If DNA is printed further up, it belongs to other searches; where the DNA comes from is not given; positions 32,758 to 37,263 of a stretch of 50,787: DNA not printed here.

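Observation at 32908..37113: Unclassifiable 1401-aa, internally duplicated polytopic envelope protein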

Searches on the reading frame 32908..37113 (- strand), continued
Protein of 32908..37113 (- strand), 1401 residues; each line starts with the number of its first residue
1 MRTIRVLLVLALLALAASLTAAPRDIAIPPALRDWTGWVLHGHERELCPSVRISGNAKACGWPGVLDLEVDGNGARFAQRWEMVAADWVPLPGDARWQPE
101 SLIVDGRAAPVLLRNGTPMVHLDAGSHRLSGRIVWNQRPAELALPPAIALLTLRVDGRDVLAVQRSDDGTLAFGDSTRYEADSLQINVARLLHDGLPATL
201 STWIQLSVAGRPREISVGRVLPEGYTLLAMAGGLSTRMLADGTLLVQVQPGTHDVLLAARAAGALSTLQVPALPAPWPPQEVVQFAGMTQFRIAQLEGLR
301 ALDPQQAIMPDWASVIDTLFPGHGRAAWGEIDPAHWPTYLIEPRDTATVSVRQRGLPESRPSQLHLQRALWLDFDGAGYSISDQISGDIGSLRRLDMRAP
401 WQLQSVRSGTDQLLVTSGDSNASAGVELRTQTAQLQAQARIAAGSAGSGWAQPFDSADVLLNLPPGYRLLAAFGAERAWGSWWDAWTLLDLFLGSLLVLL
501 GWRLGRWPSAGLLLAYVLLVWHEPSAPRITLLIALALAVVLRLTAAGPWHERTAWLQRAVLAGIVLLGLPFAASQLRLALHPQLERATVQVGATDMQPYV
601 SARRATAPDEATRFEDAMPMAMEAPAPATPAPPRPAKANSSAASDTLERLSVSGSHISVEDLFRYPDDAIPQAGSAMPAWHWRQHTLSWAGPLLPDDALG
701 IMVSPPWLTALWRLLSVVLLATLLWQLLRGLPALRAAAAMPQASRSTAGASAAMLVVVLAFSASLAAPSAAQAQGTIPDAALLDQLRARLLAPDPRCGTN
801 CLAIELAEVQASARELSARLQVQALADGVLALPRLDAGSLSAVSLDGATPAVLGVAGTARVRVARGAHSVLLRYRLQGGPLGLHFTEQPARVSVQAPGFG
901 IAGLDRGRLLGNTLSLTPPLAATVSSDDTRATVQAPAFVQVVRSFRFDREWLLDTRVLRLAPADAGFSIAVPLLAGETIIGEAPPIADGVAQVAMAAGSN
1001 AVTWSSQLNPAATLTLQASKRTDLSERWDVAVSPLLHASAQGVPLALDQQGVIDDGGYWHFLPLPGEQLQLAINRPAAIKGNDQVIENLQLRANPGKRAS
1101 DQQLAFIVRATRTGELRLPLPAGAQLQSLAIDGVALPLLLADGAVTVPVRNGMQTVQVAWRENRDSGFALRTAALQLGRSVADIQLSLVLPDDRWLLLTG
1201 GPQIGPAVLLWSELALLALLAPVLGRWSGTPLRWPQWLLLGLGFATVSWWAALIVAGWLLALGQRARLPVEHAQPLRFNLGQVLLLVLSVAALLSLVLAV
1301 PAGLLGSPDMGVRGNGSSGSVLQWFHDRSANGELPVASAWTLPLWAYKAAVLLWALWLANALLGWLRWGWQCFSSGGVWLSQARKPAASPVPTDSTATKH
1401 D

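Call 49: search_protein_families(library=pfam, proteins=[L009:132-1493:+, L013:9162-9983:+, L015:3811-4953:+, L012:14064-14771:+, L022:6880-9912:+, L025:8920-9870:+, L028:13992-14777:+, L033:9077-9949:+, L016:5496-7226:+, L023:9195-9920:+], max_evalue=0.0001)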
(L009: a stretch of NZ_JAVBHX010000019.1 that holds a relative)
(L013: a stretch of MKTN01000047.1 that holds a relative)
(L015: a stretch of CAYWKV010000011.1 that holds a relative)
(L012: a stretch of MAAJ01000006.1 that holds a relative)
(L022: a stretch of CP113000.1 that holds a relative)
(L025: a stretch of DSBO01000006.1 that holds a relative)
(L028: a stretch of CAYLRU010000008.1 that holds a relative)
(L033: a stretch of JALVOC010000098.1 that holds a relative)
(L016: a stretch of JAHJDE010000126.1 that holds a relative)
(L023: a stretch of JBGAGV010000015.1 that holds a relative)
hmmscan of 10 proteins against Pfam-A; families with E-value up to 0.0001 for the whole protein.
L009:132-1493:+ (454 aa): 0 families

L013:9162-9983:+ (274 aa): 3 families
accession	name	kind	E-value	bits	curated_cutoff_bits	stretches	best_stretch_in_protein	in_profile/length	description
PF00106.31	adh_short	-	2.4e-37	128.8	26.6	1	7-203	1-187/195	short chain dehydrogenase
PF13561.12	adh_short_C2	-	6.5e-31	108.2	27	1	15-240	5-228/236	Enoyl-(Acyl carrier protein) reductase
PF08659.16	KR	-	5.1e-09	36.7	22.6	1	8-113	2-104/180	KR domain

L015:3811-4953:+ (381 aa): 0 families

L012:14064-14771:+ (236 aa): 1 family
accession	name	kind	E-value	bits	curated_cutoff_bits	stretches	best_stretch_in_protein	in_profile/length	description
PF01182.26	Glucosamine_iso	-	2.3e-69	234.1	27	1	10-227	2-225/225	Glucosamine-6-phosphate isomerases/6-phosphogluconolactonase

L022:6880-9912:+ (1011 aa): 1 family
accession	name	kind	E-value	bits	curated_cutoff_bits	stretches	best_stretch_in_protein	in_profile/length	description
PF01564.23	Spermine_synth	-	1.4e-19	70.8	22.9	1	540-697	7-159/186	Spermine/spermidine synthase domain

L025:8920-9870:+ (317 aa): 2 families
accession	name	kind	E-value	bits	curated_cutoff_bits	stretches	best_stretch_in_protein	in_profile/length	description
PF03881.20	Fructosamin_kin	-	1.2e-108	363.2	22.4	1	29-314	2-287/288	Fructosamine kinase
PF01636.29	APH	-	2.6e-16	60.5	23.2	1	51-277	4-232/239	Phosphotransferase enzyme family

L028:13992-14777:+ (262 aa): 2 families
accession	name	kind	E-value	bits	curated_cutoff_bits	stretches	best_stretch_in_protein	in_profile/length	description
PF00753.33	Lactamase_B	-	1.5e-12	48.3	22.7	1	48-193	5-141/196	Metallo-beta-lactamase superfamily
PF13483.12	Lactamase_B_3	-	5.6e-05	23.6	24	1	51-156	9-88/160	Beta-lactamase superfamily domain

L033:9077-9949:+ (291 aa): 0 families

L016:5496-7226:+ (577 aa): 1 family
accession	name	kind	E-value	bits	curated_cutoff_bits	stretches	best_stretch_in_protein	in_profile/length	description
PF08238.18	Sel1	-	6.5e-119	384.6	30.7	12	430-464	1-35/36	Sel1 repeat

L023:9195-9920:+ (242 aa): 0 families
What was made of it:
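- Tried and rejected: Pfam scans of ten closely spaced same-strand neighbours gave unrelated enzymes (call 49).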

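Call 60: find_encoding_contigs(protein=P0063, flank=8000, max_places=2)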
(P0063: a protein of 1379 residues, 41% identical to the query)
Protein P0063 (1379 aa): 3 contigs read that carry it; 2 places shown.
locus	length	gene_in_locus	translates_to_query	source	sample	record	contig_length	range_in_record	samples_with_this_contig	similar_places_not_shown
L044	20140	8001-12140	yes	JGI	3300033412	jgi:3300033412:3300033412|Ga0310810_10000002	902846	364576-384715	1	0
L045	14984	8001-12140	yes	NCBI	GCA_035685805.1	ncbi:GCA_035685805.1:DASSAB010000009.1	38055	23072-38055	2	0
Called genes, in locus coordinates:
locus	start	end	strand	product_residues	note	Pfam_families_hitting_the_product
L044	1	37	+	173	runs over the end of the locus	PF00156:Pribosyltran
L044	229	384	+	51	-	PF11752:DUF3309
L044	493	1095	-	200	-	-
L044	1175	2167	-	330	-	PF00126:HTH_1, PF03466:LysR_substrate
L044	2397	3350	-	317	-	PF01545:Cation_efflux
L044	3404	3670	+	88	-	PF02583:Trns_repr_metal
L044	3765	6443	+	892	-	PF17900:Peptidase_M1_N, PF01433:Peptidase_M1, PF11838:ERAP1_C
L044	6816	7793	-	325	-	PF00135:COesterase, PF20434:BD-FAE, PF07859:Abhydrolase_3, PF12146:Hydrolase_4 (faint), PF00326:Peptidase_S9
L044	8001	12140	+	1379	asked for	-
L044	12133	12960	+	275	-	PF17827:PrmC_N, PF05175:MTS, PF08241:Methyltransf_11 (faint), PF08242:Methyltransf_12 (faint), PF13649:Methyltransf_25, PF13847:Methyltransf_31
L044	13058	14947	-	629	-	PF13292:DXP_synthase_N, PF02779:Transket_pyr, PF02780:Transketolase_C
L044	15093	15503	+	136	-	PF04120:Iron_permease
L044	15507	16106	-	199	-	PF01844:HNH, PF13395:HNH_4 (faint), PF14279:HNH_5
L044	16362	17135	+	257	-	PF07277:SapC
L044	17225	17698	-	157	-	PF00583:Acetyltransf_1, PF13673:Acetyltransf_10, PF13508:Acetyltransf_7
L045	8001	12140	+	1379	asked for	-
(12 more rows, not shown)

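Call 71: search_protein_families(library=ncbifam, alignment_id=A3, max_evalue=0.1)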
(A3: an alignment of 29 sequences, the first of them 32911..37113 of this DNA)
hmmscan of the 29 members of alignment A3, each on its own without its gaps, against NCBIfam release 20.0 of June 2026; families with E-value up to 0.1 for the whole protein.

A. member 1, window:32911-37113:- (1401 aa): 0 families

B. families by the number of members that match (of 29 scanned): 1 family
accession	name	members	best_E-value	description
NF011823.0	PRK15295.1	1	0.098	fimbrial assembly chaperone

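Call 72: search_protein_families(library=padloc, proteins=[window:32911-37113:-], max_evalue=0.1)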
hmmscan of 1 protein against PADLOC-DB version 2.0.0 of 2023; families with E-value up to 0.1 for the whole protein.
window:32911-37113:- (1401 aa): 0 families
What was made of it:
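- On Anti-phage defence systems (PADLOC): call 72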
